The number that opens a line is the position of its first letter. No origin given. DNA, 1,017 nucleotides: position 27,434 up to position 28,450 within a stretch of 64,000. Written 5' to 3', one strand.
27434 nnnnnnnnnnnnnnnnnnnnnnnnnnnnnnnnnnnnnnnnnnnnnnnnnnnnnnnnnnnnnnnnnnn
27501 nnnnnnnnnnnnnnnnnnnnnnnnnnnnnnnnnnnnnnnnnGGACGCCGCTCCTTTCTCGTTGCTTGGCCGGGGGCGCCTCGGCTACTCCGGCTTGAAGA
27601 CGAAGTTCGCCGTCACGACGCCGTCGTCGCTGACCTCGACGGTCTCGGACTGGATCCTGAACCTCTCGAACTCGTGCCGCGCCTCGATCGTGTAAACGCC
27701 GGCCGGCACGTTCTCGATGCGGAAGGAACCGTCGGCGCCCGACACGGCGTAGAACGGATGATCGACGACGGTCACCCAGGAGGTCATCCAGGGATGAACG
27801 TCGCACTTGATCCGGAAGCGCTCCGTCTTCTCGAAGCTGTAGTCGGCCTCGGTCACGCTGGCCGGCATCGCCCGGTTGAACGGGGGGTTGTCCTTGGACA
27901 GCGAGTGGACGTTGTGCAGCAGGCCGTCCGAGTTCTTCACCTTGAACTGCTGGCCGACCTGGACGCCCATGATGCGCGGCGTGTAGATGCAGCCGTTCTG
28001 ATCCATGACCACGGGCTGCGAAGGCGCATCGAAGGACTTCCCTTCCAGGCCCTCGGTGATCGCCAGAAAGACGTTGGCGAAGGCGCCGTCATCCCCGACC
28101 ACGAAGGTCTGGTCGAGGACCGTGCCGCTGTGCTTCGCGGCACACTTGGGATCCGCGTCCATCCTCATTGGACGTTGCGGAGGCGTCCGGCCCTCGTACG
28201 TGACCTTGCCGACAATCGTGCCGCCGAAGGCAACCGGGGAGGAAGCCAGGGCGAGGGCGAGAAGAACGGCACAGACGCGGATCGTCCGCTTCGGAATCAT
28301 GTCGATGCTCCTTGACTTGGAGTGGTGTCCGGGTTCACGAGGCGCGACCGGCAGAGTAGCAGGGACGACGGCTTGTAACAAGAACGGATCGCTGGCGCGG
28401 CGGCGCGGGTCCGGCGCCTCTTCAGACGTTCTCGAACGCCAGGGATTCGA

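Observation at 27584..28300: Cupredoxin-like protein with a type-1 copper ligand set sits exactly where actE would be, just upstream of ctaD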

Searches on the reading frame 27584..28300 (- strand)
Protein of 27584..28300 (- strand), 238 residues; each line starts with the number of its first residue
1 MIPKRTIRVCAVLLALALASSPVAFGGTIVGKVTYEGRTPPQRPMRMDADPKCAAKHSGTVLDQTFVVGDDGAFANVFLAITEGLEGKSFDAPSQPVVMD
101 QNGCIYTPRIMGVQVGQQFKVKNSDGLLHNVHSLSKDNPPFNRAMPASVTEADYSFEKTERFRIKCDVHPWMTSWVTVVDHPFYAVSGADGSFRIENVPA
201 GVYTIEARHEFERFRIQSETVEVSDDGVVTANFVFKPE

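Call 5: search_protein_families(library=pfam, proteins=[window:27584-28300:-], max_evalue=1)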
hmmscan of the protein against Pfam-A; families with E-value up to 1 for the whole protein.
window:27584-28300:- (238 aa): 5 families
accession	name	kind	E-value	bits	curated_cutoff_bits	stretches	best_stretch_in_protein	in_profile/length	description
PF13620.12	CarboxypepD_reg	-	1.7e-06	28.7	32.3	1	176-234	19-80/82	Carboxypeptidase regulatory-like domain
PF09430.16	EMC7_beta-sandw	-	0.00073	20.2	26.6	1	181-216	19-57/122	ER membrane protein complex subunit 7, beta-sandwich domain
PF13715.12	CarbopepD_reg_2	-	0.0024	18.3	32.2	1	177-236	20-77/88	CarboxypepD_reg-like domain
PF17802.7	SpaA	-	0.059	14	23.1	1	185-230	36-84/91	Prealbumin-like fold domain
PF14686.12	fn3_3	-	0.22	11.7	24.4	1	188-207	32-51/75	Polysaccharide lyase family 4, domain II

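Call 6: search_protein_families(library=ncbifam, proteins=[window:27584-28300:-], max_evalue=1)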
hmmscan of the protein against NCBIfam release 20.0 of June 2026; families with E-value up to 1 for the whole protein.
window:27584-28300:- (238 aa): 2 families
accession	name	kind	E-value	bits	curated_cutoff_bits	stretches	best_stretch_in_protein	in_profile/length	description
NF052345.1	S_layer_anammox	exception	0.019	12.3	1400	1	186-237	1343-1393/1596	Kustd1514 family S-layer glycoprotein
TIGR02657.1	amicyanin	equivalog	0.065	13.6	110.2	1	111-178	13-82/83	amicyanin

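Call 7: search_solved_structures(query=window:27584-28300:-, max_evalue=10, show_alignments=3)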
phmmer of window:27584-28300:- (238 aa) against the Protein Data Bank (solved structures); distinct sequences matched with E-value up to 10: 8.
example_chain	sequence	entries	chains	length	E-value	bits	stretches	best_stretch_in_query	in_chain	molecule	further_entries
9c7v_B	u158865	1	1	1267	7.3e-06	29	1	180-223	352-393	BOS complex subunit NOMO2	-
5fc9_A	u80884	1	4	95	0.0027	20.6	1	104-178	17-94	Blue (Type 1) copper domain protein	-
5u7n_A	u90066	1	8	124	0.054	16.3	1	106-178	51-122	Cytochrome c oxidase subunit 2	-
9cck_A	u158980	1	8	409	0.35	13.7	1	106-178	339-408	Copper-containing nitrite reductase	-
8eoi_G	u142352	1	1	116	0.5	13.2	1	171-234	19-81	ER membrane protein complex subunit 7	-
4oq1_A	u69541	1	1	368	0.54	13.1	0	149-212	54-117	Cell wall surface anchor family protein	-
2ux6_A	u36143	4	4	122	0.85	12.4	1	105-191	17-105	PSEUDOAZURIN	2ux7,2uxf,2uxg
1pla_A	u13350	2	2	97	1.2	11.9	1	99-141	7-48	PLASTOCYANIN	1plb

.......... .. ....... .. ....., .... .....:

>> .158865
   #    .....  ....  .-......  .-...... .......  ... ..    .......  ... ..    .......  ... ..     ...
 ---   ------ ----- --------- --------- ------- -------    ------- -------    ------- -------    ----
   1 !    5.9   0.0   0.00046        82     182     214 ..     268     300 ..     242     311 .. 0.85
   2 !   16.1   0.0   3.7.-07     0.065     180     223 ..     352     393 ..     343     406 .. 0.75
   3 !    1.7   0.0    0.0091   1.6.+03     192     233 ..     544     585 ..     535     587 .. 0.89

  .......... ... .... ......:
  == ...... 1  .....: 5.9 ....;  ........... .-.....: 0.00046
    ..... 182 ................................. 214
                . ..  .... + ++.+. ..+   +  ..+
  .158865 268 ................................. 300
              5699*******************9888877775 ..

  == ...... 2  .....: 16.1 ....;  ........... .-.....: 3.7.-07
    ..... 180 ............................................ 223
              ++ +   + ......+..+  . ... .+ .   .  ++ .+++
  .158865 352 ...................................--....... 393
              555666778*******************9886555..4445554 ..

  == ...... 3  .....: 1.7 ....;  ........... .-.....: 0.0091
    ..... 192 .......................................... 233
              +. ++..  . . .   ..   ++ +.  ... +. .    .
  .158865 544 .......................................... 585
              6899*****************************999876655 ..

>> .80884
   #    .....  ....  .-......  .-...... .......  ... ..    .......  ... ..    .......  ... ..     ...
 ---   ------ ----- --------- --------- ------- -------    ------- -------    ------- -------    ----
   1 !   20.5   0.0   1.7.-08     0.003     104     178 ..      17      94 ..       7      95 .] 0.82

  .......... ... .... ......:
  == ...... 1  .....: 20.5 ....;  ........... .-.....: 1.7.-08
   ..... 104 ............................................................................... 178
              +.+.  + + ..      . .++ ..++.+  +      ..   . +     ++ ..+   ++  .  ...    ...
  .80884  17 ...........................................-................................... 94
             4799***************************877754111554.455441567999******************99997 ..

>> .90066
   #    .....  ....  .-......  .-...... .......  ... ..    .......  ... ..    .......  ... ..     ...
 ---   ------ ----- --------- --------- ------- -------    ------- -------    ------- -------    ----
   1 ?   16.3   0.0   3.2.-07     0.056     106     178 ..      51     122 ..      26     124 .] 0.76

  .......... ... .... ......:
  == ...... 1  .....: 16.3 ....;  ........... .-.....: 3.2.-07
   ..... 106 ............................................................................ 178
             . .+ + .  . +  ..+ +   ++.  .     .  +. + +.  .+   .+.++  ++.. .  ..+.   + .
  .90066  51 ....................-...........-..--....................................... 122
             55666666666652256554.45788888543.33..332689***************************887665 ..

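Call 8: find_homologous_proteins(query=window:27584-28300:-)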
Query window:27584-28300:- (238 aa): 1638 proteins with E <= 0.001 among 3187 candidates; the best 120 are listed.
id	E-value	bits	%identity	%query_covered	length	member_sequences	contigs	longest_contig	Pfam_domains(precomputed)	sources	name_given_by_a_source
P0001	9.6e-148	508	93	100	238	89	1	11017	PF13620.13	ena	-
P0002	1.8e-133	461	82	100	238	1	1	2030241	PF13620.13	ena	-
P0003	1.0e-129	449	83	99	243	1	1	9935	PF13620.13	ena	-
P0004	9.6e-118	410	77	99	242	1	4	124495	PF13620.13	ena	-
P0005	1.3e-117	409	77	99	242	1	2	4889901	PF13620.13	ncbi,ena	-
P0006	2.5e-117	409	76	99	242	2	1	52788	PF13620.13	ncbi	-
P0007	2.5e-117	409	77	99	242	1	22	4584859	PF13620.13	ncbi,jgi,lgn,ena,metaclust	metaclust:\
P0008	8.5e-117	407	76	99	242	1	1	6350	PF13620.13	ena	-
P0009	1.9e-116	406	76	99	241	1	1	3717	PF13620.13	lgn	-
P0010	5.8e-116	404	75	99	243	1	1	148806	PF13620.13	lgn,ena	-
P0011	8.3e-115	400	74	99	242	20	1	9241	PF13620.13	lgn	-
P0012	1.1e-113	397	74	99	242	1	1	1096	PF13620.13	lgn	-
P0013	8.3e-113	394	72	99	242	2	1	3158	PF13620.13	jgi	-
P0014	1.3e-112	393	72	99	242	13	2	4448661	PF13620.13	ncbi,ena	-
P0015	9.7e-111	387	72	99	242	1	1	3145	PF13620.13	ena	-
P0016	1.1e-110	387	72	99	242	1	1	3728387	PF13620.13,PF09430.17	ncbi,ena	-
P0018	1.7e-101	357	67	99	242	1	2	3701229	PF13620.13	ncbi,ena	-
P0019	1.7e-92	327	63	98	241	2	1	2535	PF13620.13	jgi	jgi:plastocyanin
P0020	2.8e-92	327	65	87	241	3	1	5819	PF13620.13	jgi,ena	-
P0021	2.2e-90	320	65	88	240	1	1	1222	PF13715.13,PF13620.13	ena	-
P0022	7.7e-90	319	64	91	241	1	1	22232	PF13620.13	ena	-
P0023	5.1e-89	316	62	97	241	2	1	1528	PF13620.13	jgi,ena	-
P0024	1.6e-86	308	62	87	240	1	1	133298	PF13620.13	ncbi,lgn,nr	ncbi:MAG TPA: carboxypeptidase regulatory-like domain-containing protein [Thermoanaerobaculia bacter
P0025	7.7e-86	306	57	99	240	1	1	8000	PF13620.13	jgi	-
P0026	3.1e-85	304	57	99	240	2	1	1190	PF13715.13,PF13620.13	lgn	-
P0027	1.3e-82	295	59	96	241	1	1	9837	PF13715.13,PF13620.13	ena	-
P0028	1.4e-82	295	55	99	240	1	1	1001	PF13715.13,PF13620.13,PF09430.17,PF22904.4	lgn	-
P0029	1.4e-82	295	60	90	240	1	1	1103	PF13620.13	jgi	jgi:plastocyanin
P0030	4.0e-82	293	56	97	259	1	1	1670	PF13715.13,PF13620.13,PF22904.4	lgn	-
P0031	1.0e-81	292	57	96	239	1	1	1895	PF13715.13,PF13620.13,PF09430.17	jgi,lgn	jgi:plastocyanin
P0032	1.8e-81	291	55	99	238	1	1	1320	PF13715.13,PF13620.13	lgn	-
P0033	5.4e-80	286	56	98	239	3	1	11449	PF13620.13,PF09430.17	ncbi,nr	ncbi:MAG TPA: carboxypeptidase regulatory-like domain-containing protein [Thermoanaerobaculia bacter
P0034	1.4e-79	285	57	97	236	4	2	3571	PF13620.13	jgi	jgi:plastocyanin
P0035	2.0e-79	285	57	89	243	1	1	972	PF13620.13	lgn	-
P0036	1.8e-77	278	58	89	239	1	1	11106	PF13715.13,PF13620.13,PF09430.17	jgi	jgi:hypothetical protein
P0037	2.4e-77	278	56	88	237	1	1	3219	PF13620.13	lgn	-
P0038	6.4e-77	276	56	96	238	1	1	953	PF13620.13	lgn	-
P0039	1.3e-76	275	53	99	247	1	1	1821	PF13620.13,PF22904.4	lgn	-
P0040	2.6e-76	274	53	98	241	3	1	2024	PF13620.13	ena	-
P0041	1.3e-75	272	54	89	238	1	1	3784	PF13620.13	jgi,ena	-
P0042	1.5e-75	272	54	89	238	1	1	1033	PF13620.13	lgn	-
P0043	1.3e-74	269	54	97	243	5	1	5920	PF13620.13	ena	-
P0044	8.9e-74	266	52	98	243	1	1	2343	PF13620.13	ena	-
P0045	9.1e-74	266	54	99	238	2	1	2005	PF14686.13,PF13620.13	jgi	-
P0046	1.0e-73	266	53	98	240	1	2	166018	PF13715.13,PF13620.13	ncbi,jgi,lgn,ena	-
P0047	2.1e-73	265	54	90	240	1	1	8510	PF13620.13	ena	-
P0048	3.2e-73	264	54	97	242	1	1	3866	PF13620.13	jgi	jgi:plastocyanin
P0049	4.0e-73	264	55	87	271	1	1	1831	PF14686.13,PF13620.13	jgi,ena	-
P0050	5.3e-73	264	54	95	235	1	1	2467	PF14686.13,PF13620.13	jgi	jgi:plastocyanin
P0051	6.4e-73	263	53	98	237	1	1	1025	PF13715.13,PF14686.13,PF13620.13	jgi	-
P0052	1.4e-72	262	54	95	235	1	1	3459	PF14686.13,PF13620.13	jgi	jgi:plastocyanin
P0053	1.7e-72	262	51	97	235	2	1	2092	PF13715.13,PF13620.13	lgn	-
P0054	2.0e-72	262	53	96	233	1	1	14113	PF13715.13,PF13620.13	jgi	jgi:plastocyanin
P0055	2.4e-72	261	52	96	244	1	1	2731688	PF13620.13,PF22904.4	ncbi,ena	-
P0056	4.6e-72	260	55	93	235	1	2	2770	PF14686.13,PF13620.13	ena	-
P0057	5.7e-72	260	54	90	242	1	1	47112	PF14686.13,PF13620.13,PF22904.4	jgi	jgi:plastocyanin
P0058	1.2e-71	259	54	96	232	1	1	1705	PF13715.13,PF13620.13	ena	-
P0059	1.2e-71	259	54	89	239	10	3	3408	PF13715.13,PF13620.13,PF09430.17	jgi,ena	jgi:plastocyanin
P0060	1.3e-71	259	55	88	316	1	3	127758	PF13620.13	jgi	jgi:plastocyanin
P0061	1.5e-71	259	53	92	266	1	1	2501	PF13620.13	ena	-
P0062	1.5e-71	259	53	95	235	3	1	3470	PF14686.13,PF13620.13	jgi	jgi:plastocyanin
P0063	2.2e-71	258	50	98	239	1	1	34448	PF13715.13,PF13620.13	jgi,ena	-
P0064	2.2e-71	258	55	91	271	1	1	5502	PF13620.13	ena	-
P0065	3.2e-71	258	50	98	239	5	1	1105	PF13715.13,PF14686.13,PF13620.13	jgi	jgi:plastocyanin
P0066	3.2e-71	258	50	98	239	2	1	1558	PF13620.13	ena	-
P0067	3.8e-71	257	52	99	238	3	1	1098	PF13620.13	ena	-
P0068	4.2e-71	257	54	89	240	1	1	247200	PF13715.13,PF13620.13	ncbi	-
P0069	4.8e-71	257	54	89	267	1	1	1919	PF13715.13,PF13620.13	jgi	-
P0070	5.6e-71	257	50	98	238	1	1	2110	PF14686.13,PF13620.13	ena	-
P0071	8.5e-71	256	51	97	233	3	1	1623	PF13715.13,PF13620.13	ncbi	-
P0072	1.1e-70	256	52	95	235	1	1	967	PF14686.13,PF13620.13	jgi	jgi:plastocyanin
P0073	1.4e-70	256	57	87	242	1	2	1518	PF14686.13,PF13620.13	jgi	jgi:plastocyanin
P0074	1.5e-70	256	53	89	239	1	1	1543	PF13620.13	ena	-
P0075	1.7e-70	255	50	97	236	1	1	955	PF13715.13,PF13620.13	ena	-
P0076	1.8e-70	255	52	89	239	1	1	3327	PF13715.13,PF13620.13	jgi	-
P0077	3.5e-70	254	54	93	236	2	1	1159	PF14686.13,PF13620.13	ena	-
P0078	3.8e-70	254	56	89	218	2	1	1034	PF13715.13,PF13620.13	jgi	-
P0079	4.1e-70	254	51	97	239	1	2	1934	PF13715.13,PF14686.13,PF13620.13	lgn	-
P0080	4.7e-70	254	52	90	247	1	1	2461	PF13715.13,PF14686.13,PF13620.13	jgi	-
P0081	6.1e-70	254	55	88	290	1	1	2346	PF13620.13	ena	-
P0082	6.4e-70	253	50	96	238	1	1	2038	PF13715.13,PF13620.13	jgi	jgi:plastocyanin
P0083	7.2e-70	253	53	96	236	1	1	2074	PF14686.13,PF13620.13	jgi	-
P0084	1.1e-69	253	52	88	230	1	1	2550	PF13715.13,PF13620.13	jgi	jgi:plastocyanin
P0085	1.2e-69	253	56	87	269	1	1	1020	PF13620.13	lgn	-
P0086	1.5e-69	252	81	58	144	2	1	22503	PF13620.13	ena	-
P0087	1.6e-69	252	53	95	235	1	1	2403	PF13620.13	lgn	-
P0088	2.0e-69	252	52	96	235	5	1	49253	PF13715.13,PF14686.13,PF13620.13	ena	-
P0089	2.1e-69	252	54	89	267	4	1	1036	PF13620.13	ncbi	-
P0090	3.2e-69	251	52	91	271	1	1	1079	PF13620.13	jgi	-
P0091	4.1e-69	251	50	96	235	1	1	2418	PF13715.13,PF14686.13,PF13620.13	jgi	jgi:plastocyanin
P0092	5.1e-69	250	56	83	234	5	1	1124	PF13620.13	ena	-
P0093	7.9e-69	250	50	99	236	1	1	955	PF13715.13,PF13620.13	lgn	-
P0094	8.2e-69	250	51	90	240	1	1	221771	PF13620.13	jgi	jgi:plastocyanin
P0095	8.9e-69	250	52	96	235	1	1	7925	PF13620.13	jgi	jgi:plastocyanin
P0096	8.9e-69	250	51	91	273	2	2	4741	PF13620.13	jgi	jgi:plastocyanin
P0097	1.1e-68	249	52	97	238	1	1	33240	PF14686.13,PF13620.13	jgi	jgi:plastocyanin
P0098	1.3e-68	249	54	87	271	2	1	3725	PF13620.13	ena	-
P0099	1.4e-68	249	50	96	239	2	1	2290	PF13715.13,PF14686.13,PF13620.13,PF22904.4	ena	-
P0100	1.4e-68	249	54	88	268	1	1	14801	PF13620.13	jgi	-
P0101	1.5e-68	249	54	87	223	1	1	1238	PF14686.13,PF13620.13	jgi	-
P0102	1.7e-68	249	48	98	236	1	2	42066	PF13620.13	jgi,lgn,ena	-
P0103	1.8e-68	249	51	95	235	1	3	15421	PF13620.13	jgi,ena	-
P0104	2.1e-68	248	51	100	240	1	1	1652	PF13620.13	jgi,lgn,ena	-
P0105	2.2e-68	248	48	100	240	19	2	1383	PF13715.13,PF14686.13,PF13620.13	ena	-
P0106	2.3e-68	248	55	89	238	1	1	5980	PF13620.13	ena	-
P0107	3.0e-68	248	49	97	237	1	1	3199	PF13715.13,PF13620.13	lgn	-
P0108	3.1e-68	248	53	91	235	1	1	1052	PF14686.13,PF13620.13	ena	-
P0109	3.2e-68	248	52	94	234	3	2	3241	PF13620.13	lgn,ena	-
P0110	3.9e-68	248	48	98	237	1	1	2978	PF13715.13,PF14686.13,PF13620.13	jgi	jgi:plastocyanin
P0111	4.7e-68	247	54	92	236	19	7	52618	PF13715.13,PF13620.13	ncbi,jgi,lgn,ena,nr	ncbi:MAG: hypothetical protein E2P01_01960 [Acidobacteria bacterium]|nr:MAG: hypothetical protein E2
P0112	5.8e-68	247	53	87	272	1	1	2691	PF13620.13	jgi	jgi:plastocyanin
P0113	6.0e-68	247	49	97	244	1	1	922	PF13620.13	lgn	-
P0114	6.0e-68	247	52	95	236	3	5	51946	PF13620.13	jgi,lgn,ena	-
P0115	8.3e-68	247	51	95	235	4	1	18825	PF13620.13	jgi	-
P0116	8.4e-68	246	50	89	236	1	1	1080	PF13715.13,PF14686.13,PF13620.13,PF09430.17,PF22904.4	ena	-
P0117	8.5e-68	246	55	87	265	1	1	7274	PF13620.13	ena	-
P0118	9.4e-68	246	52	95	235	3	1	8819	PF13620.13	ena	-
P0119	1.2e-67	246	49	97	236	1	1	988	PF13715.13,PF14686.13,PF13620.13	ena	-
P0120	1.2e-67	246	53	88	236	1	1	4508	PF13620.13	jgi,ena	-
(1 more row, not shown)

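Call 16: find_related_loci(query=A1, collection=genome_contigs, flank=10000)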
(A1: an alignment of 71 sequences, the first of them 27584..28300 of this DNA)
Query A1 (238 aa) in genome_contigs; peptide patterns used: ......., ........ (x = any residue, [..] = any of these).
599 stretches matched a pattern (row limit reached: there are more); 590 encode a relative of the query (tblastn E <= 1e-3); the best 80 are kept; 79 distinct loci.
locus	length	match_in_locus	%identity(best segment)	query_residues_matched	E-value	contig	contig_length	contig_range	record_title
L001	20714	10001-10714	92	1-238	9e-153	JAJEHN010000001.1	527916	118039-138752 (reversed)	MAG: Thermoanaerobaculia bacterium isolate p16x60bins.57 k141_289058, whole genome shotgun sequence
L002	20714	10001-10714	91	1-238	7e-151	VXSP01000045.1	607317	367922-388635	MAG: Holophagales bacterium isolate SB0665_bin_19 NODE_1_length_607317_cov_30.187069, whole genome shotgun sequence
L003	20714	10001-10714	91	1-238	2e-150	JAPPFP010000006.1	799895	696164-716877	MAG: Acidobacteriota bacterium isolate RHO1_bin_33 NODE_2_length_799895_cov_862.419735, whole genome shotgun sequence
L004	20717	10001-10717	76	1-236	3e-122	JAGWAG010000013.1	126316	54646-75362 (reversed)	MAG: Acidobacteria bacterium isolate 277c_1 scaffold_2515, whole genome shotgun sequence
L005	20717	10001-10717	67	1-236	2e-106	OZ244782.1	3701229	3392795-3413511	MAG: Candidatus Multivoraceae bacterium isolate 3e40288b-8b50-4129-bb98-006f71277a78 genome assembly, chromosome: 1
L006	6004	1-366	93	117-238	3e-75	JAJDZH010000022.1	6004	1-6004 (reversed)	MAG: Thermoanaerobaculia bacterium isolate jk18x40bins.27 k141_1253327, whole genome shotgun sequence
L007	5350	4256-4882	53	28-238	2e-74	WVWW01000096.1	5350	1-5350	MAG: Acidobacteria bacterium isolate ACK-C013 C_merged_R1_(paired)_contig_222983, whole genome shotgun sequence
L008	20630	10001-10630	54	24-235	1e-73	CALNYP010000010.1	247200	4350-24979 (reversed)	MAG: uncultured bacterium isolate LOGT_bin.0176 genome assembly, contig: contig_58779, whole genome shotgun sequence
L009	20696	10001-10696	45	4-235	5e-69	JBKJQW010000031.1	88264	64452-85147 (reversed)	MAG: Luteitalea sp. isolate ant_bin.51 S1Ck117_2889171_flag_1_multi_18.7832_len_88264, whole genome shotgun sequence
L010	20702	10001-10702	46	4-237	2e-68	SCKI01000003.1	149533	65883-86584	Candidatus Neomarinimicrobiota bacterium strain TS1B11 T1B11_23, whole genome shotgun sequence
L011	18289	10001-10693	48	4-237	1e-68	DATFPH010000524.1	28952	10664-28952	MAG TPA_asm: Thermoanaerobaculia bacterium isolate SMAG_U9298 k141_1899179, whole genome shotgun sequence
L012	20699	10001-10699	46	1-235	1e-68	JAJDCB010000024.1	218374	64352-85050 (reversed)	MAG: Candidatus Omnitrophota bacterium isolate OFTM390 OFTM390_23, whole genome shotgun sequence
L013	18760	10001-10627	49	28-238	4e-68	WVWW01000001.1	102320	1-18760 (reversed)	MAG: Acidobacteria bacterium isolate ACK-C013 C_merged_R1_(paired)_contig_122437, whole genome shotgun sequence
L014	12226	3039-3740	48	5-236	5e-68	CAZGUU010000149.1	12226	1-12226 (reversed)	MAG TPA_asm: uncultured Enterobacteriaceae bacterium isolate binchicken_co16_326 genome assembly, contig: NODE_8710_leng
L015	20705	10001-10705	44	2-235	3e-67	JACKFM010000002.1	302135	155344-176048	MAG: Candidatus Omnitrophota bacterium isolate HK-STAS-OMNI-5 HK-STAS-OMNI-5_2, whole genome shotgun sequence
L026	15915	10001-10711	44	3-238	4e-66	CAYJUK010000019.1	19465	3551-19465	MAG TPA_asm: uncultured Planctomycetales bacterium isolate ERP125453_co1_189 genome assembly, contig: NODE_2765_length_1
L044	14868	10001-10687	44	7-235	1e-63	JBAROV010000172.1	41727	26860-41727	MAG: Vicinamibacterales bacterium isolate MFD13504_ilm_asm_bin1 k127_185516, whole genome shotgun sequence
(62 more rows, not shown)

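Call 20: predict_structure(alignment_id=A1)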
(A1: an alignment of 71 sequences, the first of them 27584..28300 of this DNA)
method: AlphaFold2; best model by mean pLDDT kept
length: 238 residues; sequences in the alignment: 71
mean_pLDDT: 93.2   pTM: 0.85
mean pLDDT of the five models: 93.2, 91.3, 91.3, 90.0, 89.1
residues with pLDDT >= 90: 200; 70-90: 27; 50-70: 10; < 50: 1
segments of 3 or more residues with pLDDT < 50: none
pLDDT, mean of each block of 10 residues (from residue 1): 69 72 79 95 91 94 94 98 94 97 96 98 96 98 97 98 96 97 98 97 98 95 95 94
secondary structure, 60 per line:
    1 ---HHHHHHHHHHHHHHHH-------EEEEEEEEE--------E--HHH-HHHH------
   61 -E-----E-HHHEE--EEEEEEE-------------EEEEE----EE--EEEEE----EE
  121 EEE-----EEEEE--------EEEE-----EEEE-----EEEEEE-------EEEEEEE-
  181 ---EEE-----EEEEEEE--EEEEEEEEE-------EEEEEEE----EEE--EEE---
elements in order: H4-19 E27-35 H51-54 E77-83 E97-101 E110-114 E119-123 E129-133 E142-145 E151-154 E160-165 E173-179 E184-186 E192-198 E201-209 E217-223 E228-230 E233-235
